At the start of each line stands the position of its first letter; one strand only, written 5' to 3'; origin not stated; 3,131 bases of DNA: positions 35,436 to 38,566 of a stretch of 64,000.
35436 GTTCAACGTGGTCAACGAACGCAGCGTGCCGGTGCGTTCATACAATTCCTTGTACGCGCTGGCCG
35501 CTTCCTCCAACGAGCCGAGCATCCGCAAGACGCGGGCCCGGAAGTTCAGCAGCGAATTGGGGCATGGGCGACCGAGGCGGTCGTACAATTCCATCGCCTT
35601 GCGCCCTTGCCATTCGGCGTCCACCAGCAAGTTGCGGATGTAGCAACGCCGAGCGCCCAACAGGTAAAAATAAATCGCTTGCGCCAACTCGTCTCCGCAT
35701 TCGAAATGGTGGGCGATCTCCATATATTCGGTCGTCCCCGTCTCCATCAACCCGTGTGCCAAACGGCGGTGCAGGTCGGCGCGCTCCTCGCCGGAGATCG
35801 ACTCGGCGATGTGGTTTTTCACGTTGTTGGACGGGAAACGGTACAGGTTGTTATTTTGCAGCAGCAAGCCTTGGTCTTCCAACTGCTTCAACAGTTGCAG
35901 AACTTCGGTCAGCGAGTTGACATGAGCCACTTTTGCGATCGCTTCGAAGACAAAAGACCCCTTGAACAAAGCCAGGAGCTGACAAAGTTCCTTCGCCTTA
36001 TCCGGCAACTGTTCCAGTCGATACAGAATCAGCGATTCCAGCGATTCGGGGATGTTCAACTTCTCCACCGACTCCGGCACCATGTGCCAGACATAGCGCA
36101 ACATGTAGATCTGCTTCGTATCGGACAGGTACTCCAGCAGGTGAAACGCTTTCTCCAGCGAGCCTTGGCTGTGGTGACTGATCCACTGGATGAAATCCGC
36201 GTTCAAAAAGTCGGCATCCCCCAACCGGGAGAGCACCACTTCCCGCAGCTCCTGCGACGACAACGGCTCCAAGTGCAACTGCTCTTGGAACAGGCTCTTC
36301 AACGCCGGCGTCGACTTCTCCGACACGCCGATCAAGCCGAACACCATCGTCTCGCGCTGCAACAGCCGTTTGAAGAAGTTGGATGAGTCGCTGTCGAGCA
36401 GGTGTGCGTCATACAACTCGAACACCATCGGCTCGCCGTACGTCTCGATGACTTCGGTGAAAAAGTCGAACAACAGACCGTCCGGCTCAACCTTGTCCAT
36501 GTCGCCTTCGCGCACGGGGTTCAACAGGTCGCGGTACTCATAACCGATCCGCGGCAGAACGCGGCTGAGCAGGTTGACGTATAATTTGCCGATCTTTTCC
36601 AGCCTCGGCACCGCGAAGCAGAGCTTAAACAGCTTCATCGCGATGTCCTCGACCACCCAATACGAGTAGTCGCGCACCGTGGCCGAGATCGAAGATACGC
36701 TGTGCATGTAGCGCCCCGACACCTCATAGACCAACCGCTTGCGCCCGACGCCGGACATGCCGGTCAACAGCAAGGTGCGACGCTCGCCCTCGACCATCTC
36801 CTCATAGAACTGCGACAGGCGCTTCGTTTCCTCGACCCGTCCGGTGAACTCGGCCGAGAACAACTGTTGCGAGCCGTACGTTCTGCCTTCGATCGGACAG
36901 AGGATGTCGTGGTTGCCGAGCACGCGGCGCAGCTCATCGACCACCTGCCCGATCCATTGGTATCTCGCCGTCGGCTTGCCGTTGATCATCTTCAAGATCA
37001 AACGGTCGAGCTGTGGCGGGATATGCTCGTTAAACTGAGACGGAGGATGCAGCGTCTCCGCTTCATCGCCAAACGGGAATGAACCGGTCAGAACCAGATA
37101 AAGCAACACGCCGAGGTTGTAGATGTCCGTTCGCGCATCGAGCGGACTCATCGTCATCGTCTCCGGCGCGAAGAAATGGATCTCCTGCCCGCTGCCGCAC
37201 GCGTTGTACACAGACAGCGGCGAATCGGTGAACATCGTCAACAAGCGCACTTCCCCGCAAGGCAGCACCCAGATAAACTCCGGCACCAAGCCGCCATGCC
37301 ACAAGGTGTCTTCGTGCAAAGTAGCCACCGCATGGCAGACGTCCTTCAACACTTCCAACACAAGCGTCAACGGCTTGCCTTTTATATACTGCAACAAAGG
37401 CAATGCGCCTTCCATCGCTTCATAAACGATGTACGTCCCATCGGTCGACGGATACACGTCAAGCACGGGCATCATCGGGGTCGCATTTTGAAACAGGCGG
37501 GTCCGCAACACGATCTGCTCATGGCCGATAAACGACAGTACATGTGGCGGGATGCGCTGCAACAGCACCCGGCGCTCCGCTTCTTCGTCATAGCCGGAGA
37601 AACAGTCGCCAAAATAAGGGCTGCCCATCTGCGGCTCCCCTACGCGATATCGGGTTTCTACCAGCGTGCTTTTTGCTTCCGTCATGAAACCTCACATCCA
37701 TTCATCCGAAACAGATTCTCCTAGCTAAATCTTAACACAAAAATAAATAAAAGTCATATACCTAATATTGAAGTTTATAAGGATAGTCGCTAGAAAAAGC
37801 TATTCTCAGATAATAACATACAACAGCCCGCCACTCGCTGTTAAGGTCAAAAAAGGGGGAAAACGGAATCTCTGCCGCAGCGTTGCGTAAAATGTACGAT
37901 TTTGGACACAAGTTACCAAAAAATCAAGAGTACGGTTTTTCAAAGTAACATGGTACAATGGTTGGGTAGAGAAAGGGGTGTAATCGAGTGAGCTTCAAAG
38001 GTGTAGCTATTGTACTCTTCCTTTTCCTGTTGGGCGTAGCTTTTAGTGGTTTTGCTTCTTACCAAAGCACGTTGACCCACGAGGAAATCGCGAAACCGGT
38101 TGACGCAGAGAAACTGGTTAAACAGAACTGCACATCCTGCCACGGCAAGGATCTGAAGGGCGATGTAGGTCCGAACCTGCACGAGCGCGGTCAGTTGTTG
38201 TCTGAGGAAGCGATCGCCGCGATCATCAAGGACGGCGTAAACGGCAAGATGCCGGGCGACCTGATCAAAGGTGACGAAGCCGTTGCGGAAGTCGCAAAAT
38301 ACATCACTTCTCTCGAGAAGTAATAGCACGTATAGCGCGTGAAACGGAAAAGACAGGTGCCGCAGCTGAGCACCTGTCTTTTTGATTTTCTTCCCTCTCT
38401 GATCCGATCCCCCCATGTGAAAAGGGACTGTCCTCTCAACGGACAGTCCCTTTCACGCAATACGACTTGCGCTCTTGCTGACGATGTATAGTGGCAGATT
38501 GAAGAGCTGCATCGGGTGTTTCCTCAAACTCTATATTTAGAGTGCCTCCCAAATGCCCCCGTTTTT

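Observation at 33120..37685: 1521-aa pseudokinase / degenerate STAND-like NTPase / TPR / GAF diguanylate cyclase beside the Pel operon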

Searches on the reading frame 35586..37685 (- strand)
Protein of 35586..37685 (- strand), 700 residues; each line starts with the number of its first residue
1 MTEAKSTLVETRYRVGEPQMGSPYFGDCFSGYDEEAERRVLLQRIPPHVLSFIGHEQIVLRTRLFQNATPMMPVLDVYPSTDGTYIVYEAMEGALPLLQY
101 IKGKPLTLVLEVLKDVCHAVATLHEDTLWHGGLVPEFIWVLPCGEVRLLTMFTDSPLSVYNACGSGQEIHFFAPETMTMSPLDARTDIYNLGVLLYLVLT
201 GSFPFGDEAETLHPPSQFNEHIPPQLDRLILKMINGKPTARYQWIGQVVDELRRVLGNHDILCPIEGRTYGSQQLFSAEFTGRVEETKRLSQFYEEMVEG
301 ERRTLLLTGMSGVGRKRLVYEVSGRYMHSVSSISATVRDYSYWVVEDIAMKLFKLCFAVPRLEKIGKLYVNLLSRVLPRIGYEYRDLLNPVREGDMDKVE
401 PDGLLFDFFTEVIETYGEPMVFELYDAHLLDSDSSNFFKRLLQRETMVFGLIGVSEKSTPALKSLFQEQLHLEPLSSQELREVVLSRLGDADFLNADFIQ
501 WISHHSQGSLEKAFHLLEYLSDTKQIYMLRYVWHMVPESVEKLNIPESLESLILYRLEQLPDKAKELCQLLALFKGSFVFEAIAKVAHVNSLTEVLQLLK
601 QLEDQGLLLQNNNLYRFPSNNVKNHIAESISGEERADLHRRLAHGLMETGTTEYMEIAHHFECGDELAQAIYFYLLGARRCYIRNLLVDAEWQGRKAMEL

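Call 43: search_protein_representatives(protein=window:35586-37685:-)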
Query: 700 residues. Proteins with E-value up to 0.001 (for the whole library): 100922; up to 1e-10: 6906; up to 1e-30: 33. The best 150 are listed.
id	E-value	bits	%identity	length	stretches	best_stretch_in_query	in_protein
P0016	1.9e-281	951.8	60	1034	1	1-699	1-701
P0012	1.8e-237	806.4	51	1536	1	2-700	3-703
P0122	7.6e-186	635.8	45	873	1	5-700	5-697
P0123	2.6e-134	465.5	36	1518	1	12-692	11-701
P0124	2.1e-118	412.9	32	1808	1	9-686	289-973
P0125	6.9e-101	355.0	32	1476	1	25-691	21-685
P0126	2.9e-44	167.9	29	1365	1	5-658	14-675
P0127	5.7e-43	163.6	30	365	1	276-627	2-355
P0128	7.4e-40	153.3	23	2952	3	82-664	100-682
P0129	5.0e-38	147.3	26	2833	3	76-668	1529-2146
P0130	2.1e-36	141.9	26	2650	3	72-671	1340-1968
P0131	1.0e-35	139.6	26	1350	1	26-668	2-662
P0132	1.6e-34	135.7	28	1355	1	8-671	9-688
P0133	7.3e-34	133.5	27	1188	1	80-681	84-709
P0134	1.0e-33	133.0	27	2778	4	32-380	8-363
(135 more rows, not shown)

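Call 47: search_protein_families(library=pfam, proteins=[P0123, P0124, P0125, P0126, P0131, P0132], max_evalue=0.001)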
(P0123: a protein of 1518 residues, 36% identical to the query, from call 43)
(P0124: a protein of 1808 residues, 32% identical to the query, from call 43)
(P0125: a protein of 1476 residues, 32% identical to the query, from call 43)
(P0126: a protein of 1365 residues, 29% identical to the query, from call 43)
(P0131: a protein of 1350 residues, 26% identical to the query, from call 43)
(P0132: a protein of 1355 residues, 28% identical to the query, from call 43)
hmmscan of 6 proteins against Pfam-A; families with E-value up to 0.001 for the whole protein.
P0123 (1518 aa): 5 families
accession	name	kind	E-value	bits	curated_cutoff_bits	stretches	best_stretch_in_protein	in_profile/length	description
PF00990.26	GGDEF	-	1.8e-41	142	23.8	1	1348-1501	3-161/161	Diguanylate cyclase, GGDEF domain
PF00069.31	Pkinase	-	2.1e-10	40.9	31.7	1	68-250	57-256/263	Protein kinase domain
PF13191.12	AAA_16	-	1.2e-06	29.5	32.6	1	282-451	2-159/167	AAA ATPase domain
PF13424.12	TPR_12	-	2e-05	25.1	30.1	0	890-948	15-75/77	Tetratricopeptide repeat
PF07714.23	PK_Tyr_Ser-Thr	-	3.7e-05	23.6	23.1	1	60-209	51-208/258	Protein tyrosine and serine/threonine kinase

P0124 (1808 aa): 6 families
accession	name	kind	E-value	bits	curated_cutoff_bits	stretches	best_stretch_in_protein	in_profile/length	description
PF00563.25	EAL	-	9.6e-73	244.9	31.3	1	15-249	4-236/236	EAL domain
PF00990.26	GGDEF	-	7.1e-42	143.4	23.8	1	1642-1795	3-161/161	Diguanylate cyclase, GGDEF domain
PF13424.12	TPR_12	-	7e-07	29.8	30.1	0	971-1023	16-70/77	Tetratricopeptide repeat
PF00069.31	Pkinase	-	8.1e-06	25.9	31.7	1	349-490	57-200/263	Protein kinase domain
PF13191.12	AAA_16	-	3.2e-05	24.9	32.6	1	560-725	1-156/167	AAA ATPase domain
PF24898.2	GGDEF_GdpP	-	0.00013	22.7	30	1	1677-1799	1-119/126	Cyclic-di-AMP phosphodiesterase GdpP-like, GGDEF domain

P0125 (1476 aa): 4 families
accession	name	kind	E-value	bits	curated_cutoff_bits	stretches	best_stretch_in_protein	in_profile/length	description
PF00990.26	GGDEF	-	6.9e-39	133.6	23.8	1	1310-1464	2-161/161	Diguanylate cyclase, GGDEF domain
PF00069.31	Pkinase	-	8.7e-07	29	31.7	1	80-236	75-252/263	Protein kinase domain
PF07714.23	PK_Tyr_Ser-Thr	-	2.7e-06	27.3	23.1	1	73-208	69-213/258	Protein tyrosine and serine/threonine kinase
PF13191.12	AAA_16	-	2.8e-06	28.4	32.6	1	273-440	1-161/167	AAA ATPase domain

P0126 (1365 aa): 7 families
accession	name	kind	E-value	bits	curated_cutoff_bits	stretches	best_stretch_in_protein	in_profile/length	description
PF00069.31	Pkinase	-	4.8e-36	124.9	31.7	1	22-263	1-256/263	Protein kinase domain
PF07714.23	PK_Tyr_Ser-Thr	-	8e-25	88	23.1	1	24-259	3-250/258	Protein tyrosine and serine/threonine kinase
PF13191.12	AAA_16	-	1.3e-20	75.1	32.6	1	293-463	3-166/167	AAA ATPase domain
PF13401.12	AAA_22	-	3.3e-06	27.9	27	1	313-467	4-124/130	AAA domain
PF03109.22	ABC1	-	9.9e-06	25.3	22.9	1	74-165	127-216/244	ABC1 atypical kinase-like domain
PF01636.29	APH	-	0.00015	22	23.2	0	59-134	32-109/239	Phosphotransferase enzyme family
PF10923.14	BrxC_BrxD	-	0.00032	20.2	22.2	1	291-348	26-83/414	BREX system ATP-binding protein BrxC/D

P0131 (1350 aa): 9 families
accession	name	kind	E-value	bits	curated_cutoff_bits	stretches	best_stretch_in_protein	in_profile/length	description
PF00069.31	Pkinase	-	4.3e-32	112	31.7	1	2-234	13-256/263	Protein kinase domain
PF07714.23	PK_Tyr_Ser-Thr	-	3.6e-18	66.2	23.1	1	10-231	25-251/258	Protein tyrosine and serine/threonine kinase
PF13191.12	AAA_16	-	7e-16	59.6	32.6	1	264-438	3-167/167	AAA ATPase domain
PF17874.7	TPR_MalT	-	8.6e-06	25.7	45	0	992-1118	124-252/336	MalT-like TPR region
PF14559.12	TPR_19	-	9.4e-06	26.3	25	0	1002-1048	3-47/68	Tetratricopeptide repeat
PF25199.1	nSTAND_NTPase5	-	0.00012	22.3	34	0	271-359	26-117/145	Novel STAND NTPase 5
PF13428.12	TPR_14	-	0.0006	20.7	23.5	0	1027-1056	2-31/44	Tetratricopeptide repeat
PF03109.22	ABC1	-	0.00069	19.3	22.9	0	35-136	117-216/244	ABC1 atypical kinase-like domain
PF13401.12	AAA_22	-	0.00076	20.2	27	0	285-439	5-122/130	AAA domain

P0132 (1355 aa): 5 families
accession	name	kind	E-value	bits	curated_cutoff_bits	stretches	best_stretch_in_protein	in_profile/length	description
PF00069.31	Pkinase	-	4.5e-35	121.8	31.7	1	14-258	1-255/263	Protein kinase domain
PF13191.12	AAA_16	-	5.2e-16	60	32.6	1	287-462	1-167/167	AAA ATPase domain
PF07714.23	PK_Tyr_Ser-Thr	-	5.9e-15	55.7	23.1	1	21-254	8-249/258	Protein tyrosine and serine/threonine kinase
PF25199.1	nSTAND_NTPase5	-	2.1e-07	31.3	34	1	284-349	14-81/145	Novel STAND NTPase 5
PF13401.12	AAA_22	-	3.2e-05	24.7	27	1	311-452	6-109/130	AAA domain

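Call 53: predict_structure(alignment_id=A3)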
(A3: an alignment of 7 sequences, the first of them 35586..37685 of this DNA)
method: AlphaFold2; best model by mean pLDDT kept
length: 700 residues; sequences in the alignment: 7
mean_pLDDT: 76.4   pTM: 0.44
mean pLDDT of the five models: 76.4, 76.4, 74.4, 69.5, 64.0
residues with pLDDT >= 90: 114; 70-90: 401; 50-70: 133; < 50: 52
segments of 3 or more residues with pLDDT < 50: 1-8, 175-182, 207-209, 237-242, 258-279, 393-396
pLDDT, mean of each block of 10 residues (from residue 1): 37 79 76 87 82 74 66 83 83 86 83 84 61 72 81 61 57 49 59 84 60 73 71 59 57 55 32 38 78 90 90 76 73 87 88 85 88 79 72 54 88 89 92 90 84 89 88 82 71 85 78 72 65 77 63 75 91 87 87 84 78 69 84 93 90 89 93 94 83 91
secondary structure, 60 per line:
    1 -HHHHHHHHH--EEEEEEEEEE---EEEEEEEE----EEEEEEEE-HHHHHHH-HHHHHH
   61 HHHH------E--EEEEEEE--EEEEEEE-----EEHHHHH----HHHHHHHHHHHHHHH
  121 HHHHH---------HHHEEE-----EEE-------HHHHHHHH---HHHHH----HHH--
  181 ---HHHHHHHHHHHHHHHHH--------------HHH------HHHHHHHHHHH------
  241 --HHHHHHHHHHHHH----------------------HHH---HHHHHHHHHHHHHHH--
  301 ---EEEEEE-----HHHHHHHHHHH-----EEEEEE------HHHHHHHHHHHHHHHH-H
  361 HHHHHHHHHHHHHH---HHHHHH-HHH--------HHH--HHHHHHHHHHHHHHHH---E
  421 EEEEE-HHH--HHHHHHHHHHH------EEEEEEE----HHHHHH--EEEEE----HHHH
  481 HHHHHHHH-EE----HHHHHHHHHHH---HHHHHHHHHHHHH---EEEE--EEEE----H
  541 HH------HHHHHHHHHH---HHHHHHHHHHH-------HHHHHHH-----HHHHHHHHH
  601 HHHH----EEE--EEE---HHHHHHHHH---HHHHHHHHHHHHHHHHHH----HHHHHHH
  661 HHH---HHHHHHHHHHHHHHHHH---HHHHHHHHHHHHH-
elements in order (helices of 4 or more, strands of 3 or more residues): H2-10 E13-22 E26-33 E38-45 H47-53 H55-64 E74-80 E83-89 H97-101 H106-125 E138-140 E146-148 H156-163 H167-171 H184-200 H224-234 H243-255 H284-298 E304-309 H315-325 E331-336 H343-358 H360-374 H378-383 H401-416 E420-425 H432-442 E449-455 H460-465 E468-472 H477-488 H496-506 H510-522 E526-529 E532-535 H549-558 H562-572 H580-586 H592-604 E609-611 E614-616 H620-628 H632-649 H654-663 H667-683 H687-699

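Call 58: fold_search(model_id=the predicted structure, library=pdb)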
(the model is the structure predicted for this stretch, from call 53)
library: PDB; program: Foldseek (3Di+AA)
matches with E <= 10: 1999; with E <= 0.001: 1895
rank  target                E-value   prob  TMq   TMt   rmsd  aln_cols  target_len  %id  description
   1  6b2p                  1.2e-09  1.00  0.27  0.66   5.3       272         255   24  Dual Inhibition of the Essential Protein Kinases A and B in Mycobacterium tuberculosis (released 2018-02-14)
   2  6b2q_B                6.0e-09  1.00  0.29  0.69   4.4       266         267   23  Dual Inhibition of the Essential Protein Kinases A and B in Mycobacterium tuberculosis (released 2018-02-14)
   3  6b2q_C                7.9e-09  1.00  0.29  0.68   4.9       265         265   22  Dual Inhibition of the Essential Protein Kinases A and B in Mycobacterium tuberculosis (released 2018-02-14)
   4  6ykd                  9.0e-09  1.00  0.28  0.62   5.0       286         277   18  Human Pim-1 kinase in complex with an inhibitor identified by virtual screening (released 2020-07-01)
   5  6pcw_A                1.7e-08  1.00  0.27  0.61   5.1       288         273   17  Human PIM1 bound to benzothiophene inhibitor 213 (released 2019-07-24)
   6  5toe                  1.9e-08  1.00  0.27  0.62   5.3       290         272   17  Pim-1 kinase in complex with a 7-azaindole (released 2017-10-11)
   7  4xhk                  2.3e-08  1.00  0.28  0.65   4.7       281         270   18  PIM1 kinase in complex with Compound 1s (released 2015-02-11)
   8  4ll5                  2.9e-08  1.00  0.27  0.62   5.1       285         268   17  Crystal Structure of Pim-1 in complex with the fluorescent compound SKF86002 (released 2014-02-12)
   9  3otv_C                3.2e-08  1.00  0.27  0.66   3.9       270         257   19  Crystal structure of the intracellular domain of Rv3910 from Mycobacterium tuberculosis (released 2012-02-08)
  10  6l14                  4.0e-08  1.00  0.26  0.59   6.0       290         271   17  Crystal structure of Ser/Thr kinase Pim1 in complex with 10-DEBC derivatives (released 2020-05-27)
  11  5jsm_D                4.4e-08  1.00  0.28  0.66   5.0       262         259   19  BRAFV600E Kinase Domain In Complex with Chemically Linked Vemurafenib Inhibitor VEM-3-VEM (released 2016-09-14)
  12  3cy2_A                5.3e-08  1.00  0.28  0.63   4.8       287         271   17  Crystal structure of human proto-oncogene serine threonine kinase (PIM1) in complex with a consensus peptide and a bet (released 2008-07-15)
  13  6b2q_A                5.8e-08  1.00  0.28  0.66   4.8       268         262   22  Dual Inhibition of the Essential Protein Kinases A and B in Mycobacterium tuberculosis (released 2018-02-14)
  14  8qqg_A                5.8e-08  1.00  0.27  0.61   6.3       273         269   17  Structure of BRAF in Complex With Exarafenib (KIN-2787). (released 2024-01-24)
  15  3otv_D                6.0e-08  1.00  0.27  0.70   3.8       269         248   18  Crystal structure of the intracellular domain of Rv3910 from Mycobacterium tuberculosis (released 2012-02-08)
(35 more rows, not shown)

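Call 66: find_encoding_contigs(protein=P0123, flank=10000, max_places=2)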
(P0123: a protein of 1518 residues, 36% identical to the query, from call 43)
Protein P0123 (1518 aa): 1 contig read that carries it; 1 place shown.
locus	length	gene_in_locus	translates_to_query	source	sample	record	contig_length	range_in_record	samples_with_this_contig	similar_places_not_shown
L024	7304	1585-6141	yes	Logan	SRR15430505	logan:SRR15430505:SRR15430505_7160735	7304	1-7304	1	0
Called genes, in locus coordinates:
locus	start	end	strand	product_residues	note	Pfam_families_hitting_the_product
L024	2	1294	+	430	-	?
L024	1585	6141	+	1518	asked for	PF00069:Pkinase, PF13191:AAA_16 (weak), PF13424:TPR_12 (faint), PF00990:GGDEF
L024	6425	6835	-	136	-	PF00589:Phage_integrase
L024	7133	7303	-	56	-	?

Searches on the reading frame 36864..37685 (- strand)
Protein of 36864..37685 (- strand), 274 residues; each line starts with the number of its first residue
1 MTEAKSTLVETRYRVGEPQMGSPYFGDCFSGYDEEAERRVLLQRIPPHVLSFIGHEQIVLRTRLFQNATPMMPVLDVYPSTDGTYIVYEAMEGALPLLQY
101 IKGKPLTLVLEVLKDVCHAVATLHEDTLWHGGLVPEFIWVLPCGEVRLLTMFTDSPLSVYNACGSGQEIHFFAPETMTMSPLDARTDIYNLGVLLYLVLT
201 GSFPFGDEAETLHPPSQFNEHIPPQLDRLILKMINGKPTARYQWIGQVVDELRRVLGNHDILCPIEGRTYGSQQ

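Call 11: search_solved_structures(query=window:36864-37685:-, max_evalue=0.01, show_alignments=3)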
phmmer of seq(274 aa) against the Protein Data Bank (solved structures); distinct sequences matched with E-value up to 0.01: 427 (the best 60 are shown).
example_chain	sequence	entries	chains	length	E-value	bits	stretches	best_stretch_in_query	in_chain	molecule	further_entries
3f61_A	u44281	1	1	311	3.4e-13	52.7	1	83-256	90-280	Serine/threonine-protein kinase pknB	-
1mru_A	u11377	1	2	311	5.8e-13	51.9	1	83-256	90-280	Probable serine/threonine-protein kinase pknB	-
3ori_A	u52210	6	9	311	5.9e-13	51.9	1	83-256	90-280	Serine/threonine protein kinase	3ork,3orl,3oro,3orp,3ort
5u94_A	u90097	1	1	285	6.2e-13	51.8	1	83-255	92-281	Serine/threonine-protein kinase PknB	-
3orm_A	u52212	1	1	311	6.3e-13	51.8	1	84-256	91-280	Serine/threonine protein kinase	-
6b2p_A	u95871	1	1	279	6.7e-13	51.7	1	83-255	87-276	Serine/threonine-protein kinase PknB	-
6i2p_A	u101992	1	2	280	6.7e-13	51.7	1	83-255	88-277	Serine/threonine-protein kinase PknB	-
1o6y_A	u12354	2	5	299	8.2e-13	51.4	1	83-255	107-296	SERINE/THREONINE-PROTEIN KINASE PKNB | Probable serine/threonine-protein kinase pknB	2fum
3f69_A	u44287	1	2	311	1e-12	51.1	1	83-256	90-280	Serine/threonine-protein kinase pknB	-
9ruk_A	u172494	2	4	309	1.1e-09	41.2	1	75-253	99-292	Serine/threonine-protein kinase StkP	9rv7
9ru3_A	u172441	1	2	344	1.4e-09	40.8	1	75-253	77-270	Serine/threonine-protein kinase StkP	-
9ruj_A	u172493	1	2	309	2e-09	40.3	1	75-253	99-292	Serine/threonine-protein kinase StkP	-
2jam_A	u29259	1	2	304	1.5e-08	37.5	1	59-211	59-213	CALCIUM/CALMODULIN-DEPENDENT PROTEIN KINASE TYPE 1G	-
3lm0_A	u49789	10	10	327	3e-08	36.5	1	70-219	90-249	Serine/threonine-protein kinase 17B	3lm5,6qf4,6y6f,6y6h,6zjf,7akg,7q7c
9ymt_A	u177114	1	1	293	4.4e-08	35.9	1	72-257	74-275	Serine/Threonine Kinase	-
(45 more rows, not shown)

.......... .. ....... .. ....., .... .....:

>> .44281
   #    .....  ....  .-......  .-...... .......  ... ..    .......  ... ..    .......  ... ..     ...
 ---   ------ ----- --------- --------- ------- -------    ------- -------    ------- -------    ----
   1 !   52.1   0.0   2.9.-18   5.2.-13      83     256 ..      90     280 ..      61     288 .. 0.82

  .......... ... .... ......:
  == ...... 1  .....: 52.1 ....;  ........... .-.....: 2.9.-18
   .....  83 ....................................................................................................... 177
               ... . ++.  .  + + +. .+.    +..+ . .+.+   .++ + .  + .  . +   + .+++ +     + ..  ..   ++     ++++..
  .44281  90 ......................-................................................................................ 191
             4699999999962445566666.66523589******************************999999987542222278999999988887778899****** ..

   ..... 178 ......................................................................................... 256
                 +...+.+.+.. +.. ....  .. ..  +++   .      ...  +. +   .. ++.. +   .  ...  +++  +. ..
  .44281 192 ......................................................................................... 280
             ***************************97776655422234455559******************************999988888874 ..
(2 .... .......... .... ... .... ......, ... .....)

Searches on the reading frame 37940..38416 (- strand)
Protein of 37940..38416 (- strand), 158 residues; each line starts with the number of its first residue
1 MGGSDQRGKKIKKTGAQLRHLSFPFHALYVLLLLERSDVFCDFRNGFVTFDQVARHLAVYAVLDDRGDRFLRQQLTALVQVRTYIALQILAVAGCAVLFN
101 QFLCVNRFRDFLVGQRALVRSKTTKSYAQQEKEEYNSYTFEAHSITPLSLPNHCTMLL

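Call 8: search_protein_families(library=pfam, proteins=[window:37940-38416:-], max_evalue=0.001)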
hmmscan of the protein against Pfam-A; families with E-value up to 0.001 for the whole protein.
window:37940-38416:- (158 aa): 0 families

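Call 34: search_protein_families(library=pfam, proteins=[window:37940-38416:-], max_evalue=0.1)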
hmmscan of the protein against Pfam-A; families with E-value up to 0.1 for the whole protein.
window:37940-38416:- (158 aa): 1 family
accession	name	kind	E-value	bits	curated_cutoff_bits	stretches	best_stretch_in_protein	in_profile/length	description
PF13755.11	Sensor_TM1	-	0.077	13.2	26.6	0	90-117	19-46/68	Sensor N-terminal transmembrane domain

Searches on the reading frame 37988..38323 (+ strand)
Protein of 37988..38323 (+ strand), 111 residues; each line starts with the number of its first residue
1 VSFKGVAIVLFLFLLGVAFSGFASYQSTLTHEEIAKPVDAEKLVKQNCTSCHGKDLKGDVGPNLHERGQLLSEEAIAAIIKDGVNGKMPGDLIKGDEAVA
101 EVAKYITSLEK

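Call 74: search_protein_families(library=pfam, proteins=[window:37988-38323:+], max_evalue=0.001)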
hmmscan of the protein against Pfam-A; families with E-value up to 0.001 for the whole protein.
window:37988-38323:+ (111 aa): 2 families
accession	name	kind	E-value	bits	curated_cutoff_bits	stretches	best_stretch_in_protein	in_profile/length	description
PF13442.11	Cytochrome_CBB3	-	7.4e-12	45.9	27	1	39-106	5-68/68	Cytochrome C oxidase, cbb3-type, subunit III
PF00034.26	Cytochrom_C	-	1e-06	30.4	21.3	1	40-109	4-89/90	Cytochrome c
